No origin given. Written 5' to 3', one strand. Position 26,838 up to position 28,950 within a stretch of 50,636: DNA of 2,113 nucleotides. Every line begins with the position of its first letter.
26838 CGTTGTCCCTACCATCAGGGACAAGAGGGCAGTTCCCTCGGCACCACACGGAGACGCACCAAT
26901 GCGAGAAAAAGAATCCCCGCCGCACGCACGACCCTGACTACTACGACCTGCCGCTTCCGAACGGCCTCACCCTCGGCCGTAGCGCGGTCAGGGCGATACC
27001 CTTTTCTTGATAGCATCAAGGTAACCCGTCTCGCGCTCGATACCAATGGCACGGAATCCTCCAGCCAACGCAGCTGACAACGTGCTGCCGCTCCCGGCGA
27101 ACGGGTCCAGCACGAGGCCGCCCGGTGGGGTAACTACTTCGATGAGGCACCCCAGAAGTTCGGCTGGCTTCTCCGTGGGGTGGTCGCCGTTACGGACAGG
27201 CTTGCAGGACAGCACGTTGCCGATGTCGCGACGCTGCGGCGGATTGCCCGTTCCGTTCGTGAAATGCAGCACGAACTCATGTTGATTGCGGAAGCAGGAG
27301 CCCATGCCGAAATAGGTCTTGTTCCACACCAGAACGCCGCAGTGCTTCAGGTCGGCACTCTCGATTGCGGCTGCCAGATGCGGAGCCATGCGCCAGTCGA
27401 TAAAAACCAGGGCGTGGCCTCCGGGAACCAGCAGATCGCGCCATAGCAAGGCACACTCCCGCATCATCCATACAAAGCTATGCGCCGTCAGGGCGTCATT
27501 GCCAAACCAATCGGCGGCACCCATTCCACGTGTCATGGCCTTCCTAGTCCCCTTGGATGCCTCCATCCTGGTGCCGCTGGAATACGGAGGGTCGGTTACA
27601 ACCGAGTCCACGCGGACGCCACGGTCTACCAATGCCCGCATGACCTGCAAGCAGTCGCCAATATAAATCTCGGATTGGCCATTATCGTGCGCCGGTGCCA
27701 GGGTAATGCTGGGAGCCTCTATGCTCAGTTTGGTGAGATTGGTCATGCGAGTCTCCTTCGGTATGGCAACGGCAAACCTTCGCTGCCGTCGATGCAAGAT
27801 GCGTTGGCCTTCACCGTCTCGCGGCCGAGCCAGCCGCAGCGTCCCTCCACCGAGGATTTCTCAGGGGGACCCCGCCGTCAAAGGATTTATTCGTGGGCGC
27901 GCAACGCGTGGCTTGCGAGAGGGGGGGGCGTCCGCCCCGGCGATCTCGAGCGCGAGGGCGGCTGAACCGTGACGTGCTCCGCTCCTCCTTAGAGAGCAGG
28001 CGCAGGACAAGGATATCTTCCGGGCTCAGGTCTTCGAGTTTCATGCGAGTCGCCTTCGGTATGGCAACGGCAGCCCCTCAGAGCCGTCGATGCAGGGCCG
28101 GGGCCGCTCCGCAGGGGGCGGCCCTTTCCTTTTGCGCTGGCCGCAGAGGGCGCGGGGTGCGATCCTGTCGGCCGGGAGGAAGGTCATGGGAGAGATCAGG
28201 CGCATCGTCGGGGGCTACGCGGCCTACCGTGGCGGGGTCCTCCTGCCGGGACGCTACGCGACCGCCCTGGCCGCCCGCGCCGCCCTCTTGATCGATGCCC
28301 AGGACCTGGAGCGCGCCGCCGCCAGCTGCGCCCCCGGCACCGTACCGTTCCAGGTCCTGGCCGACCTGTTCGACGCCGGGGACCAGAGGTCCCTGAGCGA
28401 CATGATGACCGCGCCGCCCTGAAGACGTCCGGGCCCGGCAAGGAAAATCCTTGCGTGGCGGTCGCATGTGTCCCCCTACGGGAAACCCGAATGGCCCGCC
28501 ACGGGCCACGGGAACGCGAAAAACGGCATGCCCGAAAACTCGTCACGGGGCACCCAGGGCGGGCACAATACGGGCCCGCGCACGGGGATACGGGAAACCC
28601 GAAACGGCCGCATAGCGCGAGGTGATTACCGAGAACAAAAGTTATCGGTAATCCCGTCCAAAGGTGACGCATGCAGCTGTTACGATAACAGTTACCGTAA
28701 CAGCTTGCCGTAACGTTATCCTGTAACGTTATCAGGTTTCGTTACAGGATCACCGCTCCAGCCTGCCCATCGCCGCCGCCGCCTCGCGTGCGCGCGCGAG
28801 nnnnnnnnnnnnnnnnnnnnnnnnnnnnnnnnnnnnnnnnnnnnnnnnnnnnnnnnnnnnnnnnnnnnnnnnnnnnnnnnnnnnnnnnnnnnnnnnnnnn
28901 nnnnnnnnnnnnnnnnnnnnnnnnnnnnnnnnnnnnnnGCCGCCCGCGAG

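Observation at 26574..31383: A roughly 4.8-kb accessory island splits the portal gene from the protease gene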

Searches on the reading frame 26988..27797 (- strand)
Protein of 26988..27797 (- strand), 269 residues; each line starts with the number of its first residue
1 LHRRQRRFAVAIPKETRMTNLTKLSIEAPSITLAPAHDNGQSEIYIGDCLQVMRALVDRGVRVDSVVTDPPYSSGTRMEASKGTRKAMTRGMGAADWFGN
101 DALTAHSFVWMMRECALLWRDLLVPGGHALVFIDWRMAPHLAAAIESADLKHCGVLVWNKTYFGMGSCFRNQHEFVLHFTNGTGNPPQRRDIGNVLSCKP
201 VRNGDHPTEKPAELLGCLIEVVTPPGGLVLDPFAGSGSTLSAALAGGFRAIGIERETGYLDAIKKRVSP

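Call 3: search_protein_families(library=pfam, proteins=[window:26988-27797:-], max_evalue=0.01)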
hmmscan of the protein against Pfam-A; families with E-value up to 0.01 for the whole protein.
window:26988-27797:- (269 aa): 3 families
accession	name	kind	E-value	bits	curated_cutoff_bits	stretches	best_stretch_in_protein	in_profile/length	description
PF01555.25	N6_N4_Mtase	-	2.5e-30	106.5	26.7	1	63-265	1-221/221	DNA methylase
PF01170.24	UPF0020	-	0.0028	17.8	22.3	0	61-91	120-147/197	RMKL-like, methyltransferase domain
PF03602.21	Cons_hypoth95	-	0.0034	17.5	24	0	41-77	92-128/182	Conserved hypothetical protein 95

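Call 16: search_protein_families(library=phrogs, proteins=[window:26988-27797:-], max_evalue=0.1)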
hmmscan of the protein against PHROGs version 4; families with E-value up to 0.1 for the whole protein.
window:26988-27797:- (269 aa): 15 families
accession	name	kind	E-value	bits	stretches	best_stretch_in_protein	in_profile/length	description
phrog_67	-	other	1.2e-55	190.9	1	37-268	119-344/743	DNA methyltransferase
phrog_498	-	other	2.6e-32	113.1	1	45-267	204-420/633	DNA methyltransferase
phrog_3008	-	other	2.7e-26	93.3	1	203-268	147-212/244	DNA methyltransferase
phrog_6952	-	other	3.2e-15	57.5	1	200-267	106-175/181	DNA methyltransferase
phrog_18293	-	other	1.3e-12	48.7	1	200-267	40-107/119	methyltransferase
phrog_6025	-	other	6.4e-12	46.5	1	40-169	10-119/192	DNA methyltransferase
phrog_8769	-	other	2.5e-11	44.2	1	219-268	5-54/71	methyltransferase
phrog_23085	-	unknown function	2.3e-10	41.3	1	204-266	42-104/138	-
phrog_23148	-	unknown function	1.1e-08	36.3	1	203-264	82-143/165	-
phrog_18146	-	other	2.5e-05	24.4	1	225-254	69-98/452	DNA methyltransferase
phrog_16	-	DNA, RNA and nucleotide metabolism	0.0036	16.5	1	218-261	860-903/986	DNA helicase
phrog_359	-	other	0.0048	17.5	1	159-199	211-248/329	DNA methyltransferase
phrog_12517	-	unknown function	0.011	15.9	0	222-254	102-134/316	-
phrog_2713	-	unknown function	0.015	15.3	0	211-243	197-230/520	-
phrog_12862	-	unknown function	0.056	14.3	1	43-73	4-32/149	-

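Call 17: search_protein_families(library=padloc, proteins=[window:26988-27797:-], max_evalue=0.1)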
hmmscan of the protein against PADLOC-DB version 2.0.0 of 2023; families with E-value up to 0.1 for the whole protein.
window:26988-27797:- (269 aa): 67 families (the best 25 are shown)
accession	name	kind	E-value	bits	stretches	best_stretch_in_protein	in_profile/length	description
PDLC03371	MTase_II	-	5e-33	112.7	1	40-268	9-253/260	Type II methyltransferase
PDLC03228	MTase_II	-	8.4e-31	105.6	1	42-267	2-205/227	Type II methyltransferase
PDLC03321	MTase_II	-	8.2e-28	95.2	1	41-265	13-240/245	Type II methyltransferase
PDLC03308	MTase_II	-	5.4e-25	86.2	1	42-268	170-396/419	Type II methyltransferase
PDLC03265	MTase_II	-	2e-23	81.4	2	194-267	253-328/333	Type II methyltransferase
PDLC03379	MTase_II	-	3.1e-21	74.4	1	38-255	15-229/267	Type II methyltransferase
PDLC03229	MTase_II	-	1.2e-20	71.8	1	59-266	195-399/436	Type II methyltransferase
PDLC03320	MTase_II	-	4.2e-18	63.5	2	203-268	210-275/289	Type II methyltransferase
PDLC03354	MTase_II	-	7.1e-18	62.8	2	204-267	319-382/425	Type II methyltransferase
PDLC03299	MTase_II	-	4.6e-17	60.5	2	203-268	193-258/296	Type II methyltransferase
PDLC03738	oMTase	-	5e-16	56.4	2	206-268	204-266/376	orphan methyltransferase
PDLC03216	MTase_II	-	1.4e-15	55.2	2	206-267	194-255/364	Type II methyltransferase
PDLC03387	MTase_II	-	4e-14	50.4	2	188-267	198-275/289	Type II methyltransferase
PDLC03279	MTase_II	-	5.4e-14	49.4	1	43-267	358-584/587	Type II methyltransferase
PDLC03339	MTase_II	-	6e-12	43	1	205-266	209-270/399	Type II methyltransferase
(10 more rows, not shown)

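Call 18: search_protein_families(library=ncbifam, proteins=[window:26988-27797:-], max_evalue=0.1)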
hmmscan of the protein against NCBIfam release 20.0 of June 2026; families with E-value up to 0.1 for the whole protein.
window:26988-27797:- (269 aa): 7 families
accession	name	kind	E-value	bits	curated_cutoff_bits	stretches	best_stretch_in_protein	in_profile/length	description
NF010253.0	PRK13699.1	subfamily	5e-29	101.6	244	1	43-267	3-205/226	DNA methyltransferase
NF050803.1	DnaMtaseCcrMCaul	equivalog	6e-15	55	830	2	205-268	185-248/350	adenine-specific DNA-methyltransferase CcrM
NF008572.0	PRK11524.1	equivalog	8.7e-14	51.3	292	2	204-265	193-254/294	adenine-specific DNA-methyltransferase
NF040850.1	Trm14_Thcoccales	equivalog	0.00055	18.9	480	1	196-245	188-238/365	tRNA (guanine(6)-N2)-methyltransferase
TIGR01177.1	TIGR01177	hypoth_equivalog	0.00067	19.1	316.55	0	60-81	246-267/330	TIGR01177 family methyltransferase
NF046099.1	RSP_2647_MTase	equivalog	0.047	12.5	600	0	44-85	271-312/391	RSP_2647 family RNA methyltransferase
TIGR00095.1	TIGR00095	equivalog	0.095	12.3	117.5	0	40-76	102-138/194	16S rRNA (guanine(966)-N(2))-methyltransferase RsmD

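Call 70: search_dna_similar(query=window:26988-27746:-, collection=phages, mode=protein, max_rows=15)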
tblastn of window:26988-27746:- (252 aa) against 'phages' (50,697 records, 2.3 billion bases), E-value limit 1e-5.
Records with a match: 541; places in all: 546; records where one place covers at least 80% of the query: 311.
Best place of each record, by identity: <60% 541.
By first word of the organism name: Mycobacterium 185; Burkholderia 70; Arthrobacter 64; Gordonia 61; Ralstonia 28; Porphyromonas 18; Bacteriophage 14; Pseudomonas 8; Staphylococcus 8; Bordetella 5; and 45 more.
By host as written in the record: Mycobacterium smegmatis mc2 155 119; Gordonia terrae 3612 50; - 29; Burkholderia pseudomallei 29; Mycobacterium smegmatis mc#155 28; Arthrobacter sp. ATCC 21022 28; Ralstonia solanacearum 23; Mycobacterium smegmatis mc2155 18; and 121 more.
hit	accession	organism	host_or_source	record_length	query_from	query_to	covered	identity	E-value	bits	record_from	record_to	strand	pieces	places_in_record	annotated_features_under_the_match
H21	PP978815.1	Mycobacterium phage PhesterPhotato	Mycobacterium smegmatis mc2 155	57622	18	250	92%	52.4%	1e-61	214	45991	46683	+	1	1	76: DNA methyltransferase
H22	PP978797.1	Mycobacterium phage Marker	Mycobacterium smegmatis mc#155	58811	16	250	93%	49.4%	1e-59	209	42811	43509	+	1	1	68: hypothetical protein | 67: DNA methylase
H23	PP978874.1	Gordonia phage Thing3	Gordonia terrae 3612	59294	18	251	93%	49.1%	2e-58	205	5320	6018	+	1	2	10: DNA methyltransferase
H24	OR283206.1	Gordonia phage MoontowerMania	Gordonia terrae CAG3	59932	18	251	93%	49.1%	2e-58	205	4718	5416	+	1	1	8: DNA methyltransferase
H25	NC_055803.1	Gordonia phage Galadriel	Gordonia terrae 3612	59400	18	251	93%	49.1%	3e-58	204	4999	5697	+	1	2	11: DNA methyltransferase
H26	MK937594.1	Gordonia phage Galadriel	Gordonia terrae 3612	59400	18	251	93%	49.1%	3e-58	204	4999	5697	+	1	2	11: methyltransferase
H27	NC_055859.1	Gordonia phage Paries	Gordonia terrae NRRL B-16283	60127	18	251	93%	49.1%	4e-58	204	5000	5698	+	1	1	10: DNA methyltransferase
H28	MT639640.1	Gordonia phage Paries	Gordonia terrae NRRL B-16283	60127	18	251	93%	49.1%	4e-58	204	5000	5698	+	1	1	10: DNA methylase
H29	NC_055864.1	Gordonia phage Love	Gordonia terrae 3612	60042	18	251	93%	49.1%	5e-58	204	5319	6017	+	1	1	11: DNA methyltransferase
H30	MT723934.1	Gordonia phage Love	Gordonia terrae 3612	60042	18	251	93%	49.1%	5e-58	204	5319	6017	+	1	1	11: methyltransferase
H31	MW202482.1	Caudoviricetes sp.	Manatee Spring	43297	16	250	93%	42.6%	1e-44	165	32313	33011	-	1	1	adenine specific methyltransferase mboiiA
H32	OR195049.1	Arthrobacter phage RedFox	Arthrobacter globiformis B-2979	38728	18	251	93%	36.8%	3e-7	113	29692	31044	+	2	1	47: DNA methyltransferase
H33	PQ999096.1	Arthrobacter phage PhluffyCoco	Arthrobacter globiformis B-2979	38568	18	251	93%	36.8%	3e-7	112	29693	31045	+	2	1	47: DNA methyltransferase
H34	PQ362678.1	Arthrobacter phage Juno112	Arthrobacter globiformis B-2979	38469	18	251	93%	36.8%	3e-7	112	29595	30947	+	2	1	46: DNA methyltransferase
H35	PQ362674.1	Arthrobacter phage KHumphrey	Arthrobacter atrocyaneus NRRL B-2883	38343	18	251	93%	36.8%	3e-7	112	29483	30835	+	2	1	47: DNA methyltransferase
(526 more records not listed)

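Call 94: get_annotated_region(hit=H21, flank=3000)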
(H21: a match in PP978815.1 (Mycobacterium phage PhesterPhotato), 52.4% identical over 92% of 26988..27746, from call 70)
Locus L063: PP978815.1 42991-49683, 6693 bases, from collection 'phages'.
description: Mycobacterium phage PhesterPhotato, complete genome.
organism: Mycobacterium phage PhesterPhotato (NCBI taxid 3241784)
taxonomy: Viruses
host: Mycobacterium smegmatis mc2 155; source: soil; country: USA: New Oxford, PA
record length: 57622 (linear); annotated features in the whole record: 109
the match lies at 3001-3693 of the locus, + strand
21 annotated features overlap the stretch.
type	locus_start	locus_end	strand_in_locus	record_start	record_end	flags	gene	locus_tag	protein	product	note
CDS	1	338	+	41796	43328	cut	66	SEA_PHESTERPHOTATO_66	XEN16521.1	DNA methyltransferase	-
CDS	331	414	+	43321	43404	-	67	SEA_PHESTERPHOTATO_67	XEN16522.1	hypothetical protein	-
CDS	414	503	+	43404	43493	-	68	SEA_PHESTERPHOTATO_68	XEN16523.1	hypothetical protein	-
CDS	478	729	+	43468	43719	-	69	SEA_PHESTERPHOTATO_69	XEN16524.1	DNA methyltransferase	-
CDS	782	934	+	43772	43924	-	70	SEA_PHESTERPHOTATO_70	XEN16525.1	hypothetical protein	-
CDS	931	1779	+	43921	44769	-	71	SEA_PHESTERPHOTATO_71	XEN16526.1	PAPS reductase-like domain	-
CDS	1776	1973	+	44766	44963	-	72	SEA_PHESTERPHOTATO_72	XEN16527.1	hypothetical protein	-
CDS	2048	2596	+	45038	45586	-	73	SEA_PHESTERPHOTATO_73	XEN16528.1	DnaQ-like DNA polymerase III subunit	-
CDS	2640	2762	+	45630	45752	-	74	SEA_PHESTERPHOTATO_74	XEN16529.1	hypothetical protein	-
CDS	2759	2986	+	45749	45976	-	75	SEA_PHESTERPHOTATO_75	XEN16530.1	hypothetical protein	-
CDS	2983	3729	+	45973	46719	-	76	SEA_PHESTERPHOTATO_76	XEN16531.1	DNA methyltransferase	-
CDS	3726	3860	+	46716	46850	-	77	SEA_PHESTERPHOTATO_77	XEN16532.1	hypothetical protein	-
CDS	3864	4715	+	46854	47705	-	78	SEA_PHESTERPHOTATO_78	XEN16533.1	hypothetical protein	-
CDS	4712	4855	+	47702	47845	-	79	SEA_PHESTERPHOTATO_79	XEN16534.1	hypothetical protein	-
CDS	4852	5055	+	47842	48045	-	80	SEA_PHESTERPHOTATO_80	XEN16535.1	hypothetical protein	-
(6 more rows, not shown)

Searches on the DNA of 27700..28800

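Call 75: search_rna_families(source=window, start=27700, end=28800, threshold=evalue, max_evalue=1, show_alignments=3)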
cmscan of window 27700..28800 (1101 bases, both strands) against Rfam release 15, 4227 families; matches with E-value up to 1: 1.
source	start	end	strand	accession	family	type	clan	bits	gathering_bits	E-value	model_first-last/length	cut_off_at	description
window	28053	28134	+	RF02353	BjrC68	Gene; sRNA;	-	24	39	0.0011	1-82/82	no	Bradyrhizobiaceae sRNA BjrC68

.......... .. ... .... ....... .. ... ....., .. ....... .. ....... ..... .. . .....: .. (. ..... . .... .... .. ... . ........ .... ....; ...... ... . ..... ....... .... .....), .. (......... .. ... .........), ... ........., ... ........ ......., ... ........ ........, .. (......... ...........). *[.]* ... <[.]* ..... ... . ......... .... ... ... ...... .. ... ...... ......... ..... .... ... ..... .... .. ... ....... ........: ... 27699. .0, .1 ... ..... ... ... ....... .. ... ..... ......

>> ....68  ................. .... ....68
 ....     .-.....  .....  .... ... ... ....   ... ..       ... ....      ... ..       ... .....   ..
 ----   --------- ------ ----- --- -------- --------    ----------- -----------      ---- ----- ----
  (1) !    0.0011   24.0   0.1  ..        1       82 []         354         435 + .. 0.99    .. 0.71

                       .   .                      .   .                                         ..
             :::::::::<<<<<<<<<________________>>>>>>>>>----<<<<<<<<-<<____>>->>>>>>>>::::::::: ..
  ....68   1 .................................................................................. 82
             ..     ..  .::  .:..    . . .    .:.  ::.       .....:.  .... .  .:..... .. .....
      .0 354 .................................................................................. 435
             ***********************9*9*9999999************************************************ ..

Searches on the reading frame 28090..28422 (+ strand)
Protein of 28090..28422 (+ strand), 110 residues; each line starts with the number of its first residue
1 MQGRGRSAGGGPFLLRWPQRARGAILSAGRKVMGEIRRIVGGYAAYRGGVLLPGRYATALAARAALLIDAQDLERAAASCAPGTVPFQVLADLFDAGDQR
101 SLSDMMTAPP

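Call 3: search_protein_families(library=pfam, proteins=[window:28090-28422:+], max_evalue=0.01)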
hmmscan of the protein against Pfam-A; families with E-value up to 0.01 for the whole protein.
window:28090-28422:+ (110 aa): 0 families

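Call 16: search_protein_families(library=phrogs, proteins=[window:28090-28422:+], max_evalue=0.1)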
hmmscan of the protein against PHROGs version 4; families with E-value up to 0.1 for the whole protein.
window:28090-28422:+ (110 aa): 0 families

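Call 17: search_protein_families(library=padloc, proteins=[window:28090-28422:+], max_evalue=0.1)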
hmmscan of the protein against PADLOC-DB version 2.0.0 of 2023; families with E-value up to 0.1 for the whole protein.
window:28090-28422:+ (110 aa): 0 families

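Call 18: search_protein_families(library=ncbifam, proteins=[window:28090-28422:+], max_evalue=0.1)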
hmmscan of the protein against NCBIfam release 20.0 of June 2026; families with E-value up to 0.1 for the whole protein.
window:28090-28422:+ (110 aa): 0 families

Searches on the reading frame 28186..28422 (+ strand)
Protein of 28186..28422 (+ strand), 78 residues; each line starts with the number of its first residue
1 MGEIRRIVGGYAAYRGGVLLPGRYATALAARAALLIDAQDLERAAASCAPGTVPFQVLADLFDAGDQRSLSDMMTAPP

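Call 85: search_protein_families(library=pfam, proteins=[window:28186-28422:+], max_evalue=10)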
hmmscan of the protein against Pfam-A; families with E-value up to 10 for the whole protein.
window:28186-28422:+ (78 aa): 0 families

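Call 103: find_related_loci(query=window:28186-28422:+, collection=viral_contigs, flank=8000)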
Query window:28186-28422:+ (78 aa) in viral_contigs; peptide patterns used: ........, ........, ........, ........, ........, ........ (x = any residue, [..] = any of these).
86 stretches matched a pattern, but none encodes a relative of the query by tblastn (E <= 1e-3).
